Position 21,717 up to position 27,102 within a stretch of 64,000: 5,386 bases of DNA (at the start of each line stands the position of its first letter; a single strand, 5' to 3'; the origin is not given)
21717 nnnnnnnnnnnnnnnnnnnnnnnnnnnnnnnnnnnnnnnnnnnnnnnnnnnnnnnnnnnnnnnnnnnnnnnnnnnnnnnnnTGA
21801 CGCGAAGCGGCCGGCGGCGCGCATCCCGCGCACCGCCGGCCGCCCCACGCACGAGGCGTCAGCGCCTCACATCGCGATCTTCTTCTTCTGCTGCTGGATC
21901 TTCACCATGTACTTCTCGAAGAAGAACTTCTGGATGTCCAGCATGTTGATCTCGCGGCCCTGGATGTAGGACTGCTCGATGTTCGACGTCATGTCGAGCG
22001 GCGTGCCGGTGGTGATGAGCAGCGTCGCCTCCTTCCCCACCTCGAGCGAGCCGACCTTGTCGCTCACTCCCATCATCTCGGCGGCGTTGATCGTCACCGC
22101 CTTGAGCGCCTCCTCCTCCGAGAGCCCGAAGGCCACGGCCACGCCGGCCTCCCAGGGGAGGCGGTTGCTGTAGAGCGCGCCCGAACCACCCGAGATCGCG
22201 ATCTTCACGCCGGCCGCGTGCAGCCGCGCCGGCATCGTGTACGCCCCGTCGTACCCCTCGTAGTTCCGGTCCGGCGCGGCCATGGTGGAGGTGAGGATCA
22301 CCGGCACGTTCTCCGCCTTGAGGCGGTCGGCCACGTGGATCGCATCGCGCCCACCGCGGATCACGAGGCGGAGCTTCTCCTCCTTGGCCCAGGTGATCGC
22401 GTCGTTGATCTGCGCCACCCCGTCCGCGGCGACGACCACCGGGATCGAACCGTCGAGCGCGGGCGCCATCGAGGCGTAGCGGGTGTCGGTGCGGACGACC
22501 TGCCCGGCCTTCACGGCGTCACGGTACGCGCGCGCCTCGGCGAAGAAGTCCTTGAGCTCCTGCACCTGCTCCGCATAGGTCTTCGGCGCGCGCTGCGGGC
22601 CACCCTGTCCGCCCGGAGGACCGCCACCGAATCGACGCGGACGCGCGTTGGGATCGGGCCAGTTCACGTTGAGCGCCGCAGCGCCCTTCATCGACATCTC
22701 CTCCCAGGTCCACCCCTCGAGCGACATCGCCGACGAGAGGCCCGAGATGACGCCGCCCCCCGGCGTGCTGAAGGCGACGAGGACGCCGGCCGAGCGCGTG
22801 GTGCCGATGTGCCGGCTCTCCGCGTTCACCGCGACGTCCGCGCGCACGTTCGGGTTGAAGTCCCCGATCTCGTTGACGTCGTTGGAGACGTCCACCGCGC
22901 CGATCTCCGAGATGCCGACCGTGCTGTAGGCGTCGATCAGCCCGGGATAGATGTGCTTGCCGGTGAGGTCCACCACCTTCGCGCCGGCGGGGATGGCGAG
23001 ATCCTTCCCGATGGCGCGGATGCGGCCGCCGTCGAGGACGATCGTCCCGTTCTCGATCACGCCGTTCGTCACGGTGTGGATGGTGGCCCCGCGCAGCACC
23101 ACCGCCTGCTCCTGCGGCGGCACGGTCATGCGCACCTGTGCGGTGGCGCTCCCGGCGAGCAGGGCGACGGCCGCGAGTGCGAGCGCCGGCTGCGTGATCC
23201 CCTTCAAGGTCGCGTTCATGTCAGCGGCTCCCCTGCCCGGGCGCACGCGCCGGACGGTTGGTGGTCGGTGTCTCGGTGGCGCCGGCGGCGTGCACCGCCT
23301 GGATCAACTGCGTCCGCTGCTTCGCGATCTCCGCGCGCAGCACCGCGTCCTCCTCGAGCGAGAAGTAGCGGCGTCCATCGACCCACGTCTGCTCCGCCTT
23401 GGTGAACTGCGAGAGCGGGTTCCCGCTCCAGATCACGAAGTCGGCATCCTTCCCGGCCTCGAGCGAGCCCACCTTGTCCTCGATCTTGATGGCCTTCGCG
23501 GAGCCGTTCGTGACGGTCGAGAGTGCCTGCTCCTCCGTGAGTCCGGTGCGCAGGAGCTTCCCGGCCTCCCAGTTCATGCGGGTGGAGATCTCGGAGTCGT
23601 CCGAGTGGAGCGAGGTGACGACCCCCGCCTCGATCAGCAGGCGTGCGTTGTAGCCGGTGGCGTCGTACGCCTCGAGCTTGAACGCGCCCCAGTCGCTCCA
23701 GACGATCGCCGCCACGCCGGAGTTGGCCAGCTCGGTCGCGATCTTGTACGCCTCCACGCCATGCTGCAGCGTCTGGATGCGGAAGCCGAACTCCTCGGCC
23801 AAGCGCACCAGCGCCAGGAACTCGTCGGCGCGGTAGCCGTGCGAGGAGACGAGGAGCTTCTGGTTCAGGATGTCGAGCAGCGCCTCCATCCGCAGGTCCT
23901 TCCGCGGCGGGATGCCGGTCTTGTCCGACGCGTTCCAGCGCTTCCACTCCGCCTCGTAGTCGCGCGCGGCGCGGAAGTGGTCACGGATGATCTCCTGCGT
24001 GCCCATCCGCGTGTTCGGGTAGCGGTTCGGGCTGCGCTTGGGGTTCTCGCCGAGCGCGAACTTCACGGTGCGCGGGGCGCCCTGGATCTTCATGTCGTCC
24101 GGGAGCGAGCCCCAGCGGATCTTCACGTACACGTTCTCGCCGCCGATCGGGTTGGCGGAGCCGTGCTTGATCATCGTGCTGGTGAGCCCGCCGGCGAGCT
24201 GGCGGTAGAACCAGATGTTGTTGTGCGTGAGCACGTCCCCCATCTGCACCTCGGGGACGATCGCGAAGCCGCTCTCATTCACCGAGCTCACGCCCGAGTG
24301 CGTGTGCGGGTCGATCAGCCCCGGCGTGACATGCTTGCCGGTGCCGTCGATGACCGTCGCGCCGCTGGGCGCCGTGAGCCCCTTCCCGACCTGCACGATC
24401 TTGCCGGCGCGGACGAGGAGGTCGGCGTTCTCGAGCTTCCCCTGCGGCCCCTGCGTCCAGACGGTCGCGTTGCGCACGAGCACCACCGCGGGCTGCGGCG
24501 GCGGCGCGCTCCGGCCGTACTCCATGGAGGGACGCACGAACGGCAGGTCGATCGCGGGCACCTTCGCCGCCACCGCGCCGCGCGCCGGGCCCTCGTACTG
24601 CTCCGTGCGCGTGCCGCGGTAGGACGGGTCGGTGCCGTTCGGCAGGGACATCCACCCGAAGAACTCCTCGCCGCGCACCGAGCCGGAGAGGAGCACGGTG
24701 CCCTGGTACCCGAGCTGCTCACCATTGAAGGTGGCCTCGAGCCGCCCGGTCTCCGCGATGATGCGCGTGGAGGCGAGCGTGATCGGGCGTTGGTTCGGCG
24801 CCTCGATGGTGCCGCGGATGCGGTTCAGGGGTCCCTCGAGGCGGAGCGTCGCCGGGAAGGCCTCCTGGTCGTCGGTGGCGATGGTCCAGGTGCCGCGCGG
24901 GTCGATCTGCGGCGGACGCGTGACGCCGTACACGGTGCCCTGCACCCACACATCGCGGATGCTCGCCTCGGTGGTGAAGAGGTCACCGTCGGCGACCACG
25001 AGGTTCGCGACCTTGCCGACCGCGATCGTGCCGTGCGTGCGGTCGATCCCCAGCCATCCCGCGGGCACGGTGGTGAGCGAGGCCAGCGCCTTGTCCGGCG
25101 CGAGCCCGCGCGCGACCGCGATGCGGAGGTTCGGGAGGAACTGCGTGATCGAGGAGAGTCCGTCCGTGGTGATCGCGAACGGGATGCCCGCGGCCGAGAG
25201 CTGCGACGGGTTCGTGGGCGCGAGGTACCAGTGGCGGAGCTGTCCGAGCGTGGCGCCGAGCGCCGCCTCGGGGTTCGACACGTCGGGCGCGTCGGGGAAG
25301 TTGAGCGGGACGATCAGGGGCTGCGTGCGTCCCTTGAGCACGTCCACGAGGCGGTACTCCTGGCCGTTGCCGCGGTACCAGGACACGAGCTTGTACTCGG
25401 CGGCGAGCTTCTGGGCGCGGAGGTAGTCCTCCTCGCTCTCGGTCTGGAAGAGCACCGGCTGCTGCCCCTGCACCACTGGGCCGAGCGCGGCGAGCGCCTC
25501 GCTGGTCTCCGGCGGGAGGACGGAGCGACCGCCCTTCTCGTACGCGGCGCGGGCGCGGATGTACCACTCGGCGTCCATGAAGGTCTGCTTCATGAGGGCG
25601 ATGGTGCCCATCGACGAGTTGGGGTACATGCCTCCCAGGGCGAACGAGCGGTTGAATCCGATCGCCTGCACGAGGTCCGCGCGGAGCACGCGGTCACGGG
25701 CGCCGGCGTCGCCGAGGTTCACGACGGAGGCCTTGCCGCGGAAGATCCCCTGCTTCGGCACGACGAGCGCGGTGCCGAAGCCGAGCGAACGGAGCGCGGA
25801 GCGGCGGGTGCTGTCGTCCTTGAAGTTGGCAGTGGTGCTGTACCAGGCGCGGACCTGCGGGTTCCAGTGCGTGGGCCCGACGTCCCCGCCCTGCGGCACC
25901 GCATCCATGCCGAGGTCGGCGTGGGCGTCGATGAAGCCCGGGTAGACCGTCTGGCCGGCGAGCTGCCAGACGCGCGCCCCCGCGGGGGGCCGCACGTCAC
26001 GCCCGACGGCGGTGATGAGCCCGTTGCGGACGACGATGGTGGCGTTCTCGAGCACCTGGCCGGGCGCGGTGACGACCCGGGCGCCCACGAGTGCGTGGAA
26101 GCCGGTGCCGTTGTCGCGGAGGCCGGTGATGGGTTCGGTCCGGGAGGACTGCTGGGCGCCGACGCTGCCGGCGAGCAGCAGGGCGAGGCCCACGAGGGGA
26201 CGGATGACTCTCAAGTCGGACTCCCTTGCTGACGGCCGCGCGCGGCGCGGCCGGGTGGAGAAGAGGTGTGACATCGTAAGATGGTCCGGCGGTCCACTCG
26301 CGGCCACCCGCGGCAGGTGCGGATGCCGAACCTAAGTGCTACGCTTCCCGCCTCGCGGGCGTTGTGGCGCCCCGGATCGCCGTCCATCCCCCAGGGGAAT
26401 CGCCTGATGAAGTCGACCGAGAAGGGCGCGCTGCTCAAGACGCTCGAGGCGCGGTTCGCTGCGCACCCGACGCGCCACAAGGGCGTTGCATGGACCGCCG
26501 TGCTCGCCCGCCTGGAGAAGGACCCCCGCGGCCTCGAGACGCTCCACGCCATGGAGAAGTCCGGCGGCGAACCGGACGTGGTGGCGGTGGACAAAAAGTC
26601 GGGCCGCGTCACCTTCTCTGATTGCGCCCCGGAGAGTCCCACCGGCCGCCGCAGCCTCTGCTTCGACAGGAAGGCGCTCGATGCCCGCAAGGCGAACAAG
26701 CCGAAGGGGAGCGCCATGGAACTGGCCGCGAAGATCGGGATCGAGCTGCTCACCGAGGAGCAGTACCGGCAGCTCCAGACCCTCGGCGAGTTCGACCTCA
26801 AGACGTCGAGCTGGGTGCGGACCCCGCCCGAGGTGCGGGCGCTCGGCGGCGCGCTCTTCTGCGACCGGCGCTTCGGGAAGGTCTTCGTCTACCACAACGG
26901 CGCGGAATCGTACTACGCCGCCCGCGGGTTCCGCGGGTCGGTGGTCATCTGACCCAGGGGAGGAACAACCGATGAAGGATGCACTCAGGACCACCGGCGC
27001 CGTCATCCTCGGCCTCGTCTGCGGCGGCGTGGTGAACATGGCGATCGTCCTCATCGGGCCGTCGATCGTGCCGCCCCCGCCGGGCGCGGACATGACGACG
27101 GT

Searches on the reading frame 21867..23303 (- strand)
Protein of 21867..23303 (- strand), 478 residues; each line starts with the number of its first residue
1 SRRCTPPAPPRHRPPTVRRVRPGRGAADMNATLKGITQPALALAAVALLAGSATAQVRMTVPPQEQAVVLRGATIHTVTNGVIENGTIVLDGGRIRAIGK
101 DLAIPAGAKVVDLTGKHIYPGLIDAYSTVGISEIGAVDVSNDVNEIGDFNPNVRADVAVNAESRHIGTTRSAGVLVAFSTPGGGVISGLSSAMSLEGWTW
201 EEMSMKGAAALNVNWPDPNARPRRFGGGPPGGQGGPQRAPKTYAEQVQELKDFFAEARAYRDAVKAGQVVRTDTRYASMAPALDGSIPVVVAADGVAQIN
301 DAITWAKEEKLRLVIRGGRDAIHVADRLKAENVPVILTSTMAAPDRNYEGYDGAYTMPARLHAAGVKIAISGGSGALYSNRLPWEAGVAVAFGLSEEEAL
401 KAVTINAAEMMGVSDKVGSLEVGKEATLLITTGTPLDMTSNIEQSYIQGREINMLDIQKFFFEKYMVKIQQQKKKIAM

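Call 75: search_protein_families(library=pfam, proteins=[window:21867-23303:-], max_evalue=0.0001)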
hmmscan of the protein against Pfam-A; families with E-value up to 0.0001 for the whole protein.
window:21867-23303:- (478 aa): 2 families
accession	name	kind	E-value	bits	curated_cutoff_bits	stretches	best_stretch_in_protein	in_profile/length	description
PF01979.26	Amidohydro_1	-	3.2e-10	40.2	25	1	359-439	237-326/345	Amidohydrolase family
PF07969.17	Amidohydro_3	-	4.2e-09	36.8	29.7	1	394-450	407-469/472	Amidohydrolase family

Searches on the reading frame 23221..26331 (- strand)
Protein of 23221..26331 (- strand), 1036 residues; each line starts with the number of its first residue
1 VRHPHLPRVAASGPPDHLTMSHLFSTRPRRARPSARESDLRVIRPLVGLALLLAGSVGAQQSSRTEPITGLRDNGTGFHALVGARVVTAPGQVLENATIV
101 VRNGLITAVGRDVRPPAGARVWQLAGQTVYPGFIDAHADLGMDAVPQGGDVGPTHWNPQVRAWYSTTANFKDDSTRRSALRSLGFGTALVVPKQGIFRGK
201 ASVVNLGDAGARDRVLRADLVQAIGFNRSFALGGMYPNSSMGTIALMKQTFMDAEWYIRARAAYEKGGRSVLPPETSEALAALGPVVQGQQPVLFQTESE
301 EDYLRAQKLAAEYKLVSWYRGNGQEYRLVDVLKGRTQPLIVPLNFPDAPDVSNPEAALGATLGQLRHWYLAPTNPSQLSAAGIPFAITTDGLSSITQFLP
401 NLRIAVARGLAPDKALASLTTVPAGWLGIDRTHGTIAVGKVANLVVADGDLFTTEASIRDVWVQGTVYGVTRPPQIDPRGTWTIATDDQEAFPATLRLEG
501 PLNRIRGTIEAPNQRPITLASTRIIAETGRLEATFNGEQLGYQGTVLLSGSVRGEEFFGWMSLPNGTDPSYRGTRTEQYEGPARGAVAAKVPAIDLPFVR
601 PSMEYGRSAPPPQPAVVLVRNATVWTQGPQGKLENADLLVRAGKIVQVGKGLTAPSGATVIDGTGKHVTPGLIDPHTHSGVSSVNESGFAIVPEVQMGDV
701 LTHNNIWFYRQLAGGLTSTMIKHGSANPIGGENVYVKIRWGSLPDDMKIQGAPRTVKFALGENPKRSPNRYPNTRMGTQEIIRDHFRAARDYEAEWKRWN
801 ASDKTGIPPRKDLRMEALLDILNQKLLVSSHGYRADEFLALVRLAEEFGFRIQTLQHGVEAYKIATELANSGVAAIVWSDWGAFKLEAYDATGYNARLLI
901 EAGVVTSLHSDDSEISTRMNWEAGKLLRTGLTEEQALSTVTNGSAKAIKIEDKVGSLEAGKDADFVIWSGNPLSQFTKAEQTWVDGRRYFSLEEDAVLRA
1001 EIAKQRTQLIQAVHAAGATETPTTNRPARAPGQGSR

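Call 75: search_protein_families(library=pfam, proteins=[window:23221-26331:-], max_evalue=0.0001)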
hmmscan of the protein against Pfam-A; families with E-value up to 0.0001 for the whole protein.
window:23221-26331:- (1036 aa): 2 families
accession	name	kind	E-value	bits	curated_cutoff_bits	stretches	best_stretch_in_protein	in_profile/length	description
PF07969.17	Amidohydro_3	-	1.1e-30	108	29.7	2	894-988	357-470/472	Amidohydrolase family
PF01979.26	Amidohydro_1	-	2.5e-30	106.3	25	2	895-981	234-331/345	Amidohydrolase family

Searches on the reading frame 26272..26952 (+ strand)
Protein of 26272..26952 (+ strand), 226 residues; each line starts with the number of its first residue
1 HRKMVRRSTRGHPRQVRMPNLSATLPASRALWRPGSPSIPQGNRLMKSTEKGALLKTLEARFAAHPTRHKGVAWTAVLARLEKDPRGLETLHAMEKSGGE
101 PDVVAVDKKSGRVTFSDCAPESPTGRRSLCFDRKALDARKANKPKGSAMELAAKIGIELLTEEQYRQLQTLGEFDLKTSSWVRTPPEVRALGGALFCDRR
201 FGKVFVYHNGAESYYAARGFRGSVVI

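Call 75: search_protein_families(library=pfam, proteins=[window:26272-26952:+], max_evalue=0.0001)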
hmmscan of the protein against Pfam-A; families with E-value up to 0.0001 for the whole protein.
window:26272-26952:+ (226 aa): 1 family
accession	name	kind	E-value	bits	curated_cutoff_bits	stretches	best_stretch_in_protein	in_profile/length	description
PF14066.11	DUF4256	-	7.6e-82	273.5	27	1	54-225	1-172/173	Protein of unknown function (DUF4256)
